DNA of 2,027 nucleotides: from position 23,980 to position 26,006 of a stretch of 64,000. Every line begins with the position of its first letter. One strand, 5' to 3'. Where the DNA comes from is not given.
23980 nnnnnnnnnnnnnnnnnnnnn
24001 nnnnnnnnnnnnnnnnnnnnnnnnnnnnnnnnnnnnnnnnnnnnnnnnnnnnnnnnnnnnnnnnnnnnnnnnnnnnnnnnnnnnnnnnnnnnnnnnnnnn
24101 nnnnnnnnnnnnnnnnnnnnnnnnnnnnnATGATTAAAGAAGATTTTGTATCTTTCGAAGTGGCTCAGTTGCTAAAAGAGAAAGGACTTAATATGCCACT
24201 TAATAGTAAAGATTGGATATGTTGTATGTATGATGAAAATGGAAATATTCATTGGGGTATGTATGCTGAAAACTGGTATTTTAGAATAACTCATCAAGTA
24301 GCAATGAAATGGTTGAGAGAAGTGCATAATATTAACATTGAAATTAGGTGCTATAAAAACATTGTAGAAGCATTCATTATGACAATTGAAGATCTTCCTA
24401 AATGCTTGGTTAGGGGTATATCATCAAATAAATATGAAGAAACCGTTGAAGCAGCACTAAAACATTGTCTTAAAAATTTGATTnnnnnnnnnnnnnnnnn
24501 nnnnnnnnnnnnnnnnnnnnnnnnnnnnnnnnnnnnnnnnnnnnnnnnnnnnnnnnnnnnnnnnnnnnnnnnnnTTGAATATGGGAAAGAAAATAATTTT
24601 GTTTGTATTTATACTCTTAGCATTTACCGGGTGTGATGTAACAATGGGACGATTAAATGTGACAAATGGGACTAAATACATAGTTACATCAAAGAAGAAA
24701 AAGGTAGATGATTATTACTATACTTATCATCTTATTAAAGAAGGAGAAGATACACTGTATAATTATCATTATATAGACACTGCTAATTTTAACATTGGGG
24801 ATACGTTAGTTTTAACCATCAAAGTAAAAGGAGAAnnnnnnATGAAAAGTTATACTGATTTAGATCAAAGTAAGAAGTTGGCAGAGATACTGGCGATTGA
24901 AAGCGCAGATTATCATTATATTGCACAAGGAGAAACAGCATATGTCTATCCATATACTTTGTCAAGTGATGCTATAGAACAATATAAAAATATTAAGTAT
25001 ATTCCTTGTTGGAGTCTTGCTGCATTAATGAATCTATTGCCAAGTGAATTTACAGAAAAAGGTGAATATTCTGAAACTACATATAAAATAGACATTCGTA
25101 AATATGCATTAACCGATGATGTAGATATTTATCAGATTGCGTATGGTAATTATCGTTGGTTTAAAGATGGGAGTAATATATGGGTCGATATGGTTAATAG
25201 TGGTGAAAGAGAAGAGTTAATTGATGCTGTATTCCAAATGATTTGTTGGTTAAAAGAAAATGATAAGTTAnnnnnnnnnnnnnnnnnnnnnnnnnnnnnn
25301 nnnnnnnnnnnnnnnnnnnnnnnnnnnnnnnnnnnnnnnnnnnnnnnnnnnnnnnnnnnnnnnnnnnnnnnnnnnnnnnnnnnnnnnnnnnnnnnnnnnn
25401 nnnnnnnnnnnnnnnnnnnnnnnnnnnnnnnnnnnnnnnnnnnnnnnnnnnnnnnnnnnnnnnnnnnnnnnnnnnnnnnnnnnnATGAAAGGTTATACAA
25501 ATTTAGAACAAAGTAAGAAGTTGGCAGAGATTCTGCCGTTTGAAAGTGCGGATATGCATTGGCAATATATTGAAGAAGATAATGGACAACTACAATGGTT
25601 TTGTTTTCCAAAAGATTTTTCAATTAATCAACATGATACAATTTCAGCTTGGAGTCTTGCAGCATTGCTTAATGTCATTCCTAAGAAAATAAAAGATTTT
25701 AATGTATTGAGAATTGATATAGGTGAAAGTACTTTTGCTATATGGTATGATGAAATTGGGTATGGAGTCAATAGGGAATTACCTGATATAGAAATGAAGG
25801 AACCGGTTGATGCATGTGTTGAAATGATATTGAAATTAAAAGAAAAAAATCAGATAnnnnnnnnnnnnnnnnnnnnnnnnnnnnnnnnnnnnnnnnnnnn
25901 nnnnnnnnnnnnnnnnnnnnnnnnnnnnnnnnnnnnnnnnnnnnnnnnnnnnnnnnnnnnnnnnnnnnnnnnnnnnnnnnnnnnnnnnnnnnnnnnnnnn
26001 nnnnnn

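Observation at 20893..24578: Family C: four paralogous small genes with invariant termini and hypervariable cores, plus a terminal remnant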

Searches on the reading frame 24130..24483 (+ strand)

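Call 5: search_protein_families(library=pfam, proteins=[window:24130-24483:+], max_evalue=1)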
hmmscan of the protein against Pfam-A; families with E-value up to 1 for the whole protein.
window:24130-24483:+ (118 aa): 0 families

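Call 6: search_protein_families(library=phrogs, proteins=[window:24130-24483:+], max_evalue=1)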
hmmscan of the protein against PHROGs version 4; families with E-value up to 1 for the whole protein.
window:24130-24483:+ (118 aa): 3 families
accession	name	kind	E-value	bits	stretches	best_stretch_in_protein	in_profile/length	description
phrog_12005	-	unknown function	1.6e-13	52.2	1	3-115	1-128/137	-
phrog_38231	-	unknown function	0.15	13.4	1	77-114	33-70/108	-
phrog_8737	-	unknown function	0.23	12.4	1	37-61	28-52/91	-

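Call 58: search_protein_families(library=padloc, proteins=[window:24130-24483:+], max_evalue=1)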
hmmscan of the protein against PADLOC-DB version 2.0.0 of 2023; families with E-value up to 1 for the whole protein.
window:24130-24483:+ (118 aa): 0 families

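Call 99: search_protein_families(library=ncbifam, proteins=[window:24130-24483:+], max_evalue=1)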
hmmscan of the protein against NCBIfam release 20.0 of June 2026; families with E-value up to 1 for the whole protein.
window:24130-24483:+ (118 aa): 0 families

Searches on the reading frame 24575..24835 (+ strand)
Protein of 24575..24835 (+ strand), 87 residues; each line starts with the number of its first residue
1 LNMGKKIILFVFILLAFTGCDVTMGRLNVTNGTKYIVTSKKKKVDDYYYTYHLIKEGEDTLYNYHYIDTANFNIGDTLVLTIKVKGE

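Call 36: search_protein_families(library=phrogs, proteins=[window:24575-24835:+], max_evalue=0.01)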
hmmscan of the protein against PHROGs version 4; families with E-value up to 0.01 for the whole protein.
window:24575-24835:+ (87 aa): 1 family
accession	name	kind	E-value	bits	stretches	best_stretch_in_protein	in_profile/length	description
phrog_35664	-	unknown function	0.0058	17.6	1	21-68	50-99/143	-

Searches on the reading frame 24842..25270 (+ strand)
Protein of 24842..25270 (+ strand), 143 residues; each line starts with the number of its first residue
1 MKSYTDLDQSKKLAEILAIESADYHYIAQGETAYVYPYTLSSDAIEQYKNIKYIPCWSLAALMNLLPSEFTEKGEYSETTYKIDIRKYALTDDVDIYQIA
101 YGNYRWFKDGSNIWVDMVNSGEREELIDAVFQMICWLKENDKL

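Call 5: search_protein_families(library=pfam, proteins=[window:24842-25270:+], max_evalue=1)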
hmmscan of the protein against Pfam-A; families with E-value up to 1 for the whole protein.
window:24842-25270:+ (143 aa): 0 families

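Call 6: search_protein_families(library=phrogs, proteins=[window:24842-25270:+], max_evalue=1)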
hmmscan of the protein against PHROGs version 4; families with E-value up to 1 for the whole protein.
window:24842-25270:+ (143 aa): 2 families
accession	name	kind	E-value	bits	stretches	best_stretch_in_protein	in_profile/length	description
phrog_22634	-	unknown function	0.0058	17.8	1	83-132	24-73/131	-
phrog_25800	-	unknown function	0.086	14.1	1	75-134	33-97/119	-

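Call 58: search_protein_families(library=padloc, proteins=[window:24842-25270:+], max_evalue=1)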
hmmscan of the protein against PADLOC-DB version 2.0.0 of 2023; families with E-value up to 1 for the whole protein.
window:24842-25270:+ (143 aa): 0 families

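Call 99: search_protein_families(library=ncbifam, proteins=[window:24842-25270:+], max_evalue=1)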
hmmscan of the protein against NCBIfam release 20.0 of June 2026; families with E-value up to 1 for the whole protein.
window:24842-25270:+ (143 aa): 0 families

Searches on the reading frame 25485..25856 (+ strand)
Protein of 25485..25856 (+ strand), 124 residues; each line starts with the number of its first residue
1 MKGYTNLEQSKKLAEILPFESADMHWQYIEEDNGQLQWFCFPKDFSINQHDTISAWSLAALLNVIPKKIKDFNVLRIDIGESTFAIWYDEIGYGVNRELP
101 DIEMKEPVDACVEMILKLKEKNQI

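Call 5: search_protein_families(library=pfam, proteins=[window:25485-25856:+], max_evalue=1)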
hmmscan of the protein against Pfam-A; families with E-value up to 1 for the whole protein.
window:25485-25856:+ (124 aa): 1 family
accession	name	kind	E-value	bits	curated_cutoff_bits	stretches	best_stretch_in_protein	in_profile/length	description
PF03456.24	uDENN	-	0.25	12.3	22.3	1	33-51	14-32/57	uDENN domain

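Call 6: search_protein_families(library=phrogs, proteins=[window:25485-25856:+], max_evalue=1)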
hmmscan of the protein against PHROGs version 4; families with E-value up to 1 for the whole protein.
window:25485-25856:+ (124 aa): 0 families

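Call 58: search_protein_families(library=padloc, proteins=[window:25485-25856:+], max_evalue=1)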
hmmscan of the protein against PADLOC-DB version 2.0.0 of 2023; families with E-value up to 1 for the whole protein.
window:25485-25856:+ (124 aa): 0 families
